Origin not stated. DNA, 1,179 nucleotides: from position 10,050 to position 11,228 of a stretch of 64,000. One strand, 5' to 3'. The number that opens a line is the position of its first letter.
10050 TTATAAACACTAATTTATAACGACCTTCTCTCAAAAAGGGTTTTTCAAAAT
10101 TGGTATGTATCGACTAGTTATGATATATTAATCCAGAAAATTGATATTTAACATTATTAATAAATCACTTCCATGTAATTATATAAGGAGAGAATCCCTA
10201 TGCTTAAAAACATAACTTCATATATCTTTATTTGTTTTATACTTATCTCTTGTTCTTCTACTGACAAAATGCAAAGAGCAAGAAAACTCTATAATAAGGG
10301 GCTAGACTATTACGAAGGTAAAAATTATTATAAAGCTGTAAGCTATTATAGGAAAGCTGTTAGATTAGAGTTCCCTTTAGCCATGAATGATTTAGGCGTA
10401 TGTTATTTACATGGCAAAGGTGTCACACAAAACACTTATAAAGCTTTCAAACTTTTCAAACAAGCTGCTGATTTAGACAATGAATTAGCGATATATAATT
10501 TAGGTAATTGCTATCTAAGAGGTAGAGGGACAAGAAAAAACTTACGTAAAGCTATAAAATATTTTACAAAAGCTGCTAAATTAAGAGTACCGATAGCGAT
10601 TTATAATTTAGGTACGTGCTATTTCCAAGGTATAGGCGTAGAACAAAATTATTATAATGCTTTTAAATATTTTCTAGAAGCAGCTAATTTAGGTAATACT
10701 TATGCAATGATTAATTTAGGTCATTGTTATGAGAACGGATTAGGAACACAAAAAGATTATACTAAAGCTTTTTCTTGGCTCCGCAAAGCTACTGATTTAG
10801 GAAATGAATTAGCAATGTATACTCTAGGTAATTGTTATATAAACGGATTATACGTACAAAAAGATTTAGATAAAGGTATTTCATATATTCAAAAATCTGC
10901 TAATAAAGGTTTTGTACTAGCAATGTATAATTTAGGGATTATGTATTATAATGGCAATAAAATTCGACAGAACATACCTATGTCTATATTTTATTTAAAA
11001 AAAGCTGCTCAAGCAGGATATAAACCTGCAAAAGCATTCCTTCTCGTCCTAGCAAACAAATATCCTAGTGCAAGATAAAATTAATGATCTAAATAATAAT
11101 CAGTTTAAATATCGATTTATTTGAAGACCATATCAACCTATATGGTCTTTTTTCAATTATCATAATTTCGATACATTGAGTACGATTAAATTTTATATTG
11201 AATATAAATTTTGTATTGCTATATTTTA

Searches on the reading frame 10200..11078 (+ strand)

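Call 49: search_protein_families(library=pfam, proteins=[window:10200-11078:+], max_evalue=0.0001)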
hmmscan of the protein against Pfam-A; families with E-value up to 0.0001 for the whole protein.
window:10200-11078:+ (292 aa): 6 families
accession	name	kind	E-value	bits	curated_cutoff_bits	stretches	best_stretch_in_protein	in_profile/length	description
PF08238.18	Sel1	-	2.3e-65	215.1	30.7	6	168-202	2-36/36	Sel1 repeat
PF13432.12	TPR_16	-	3.1e-08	34.3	32.7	0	31-73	1-45/65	Tetratricopeptide repeat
PF13174.12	TPR_6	-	1.4e-07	32.1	26.3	0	30-55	3-28/33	Tetratricopeptide repeat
PF07719.23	TPR_2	-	3.1e-06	27.3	27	0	28-56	2-30/34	Tetratricopeptide repeat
PF23310.1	TPR_27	-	6.9e-06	26.2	27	0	190-251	15-73/110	Plant tetratrico peptide repeats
PF00515.34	TPR_1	-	1.4e-05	25.2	27.8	0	28-56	2-30/34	Tetratricopeptide repeat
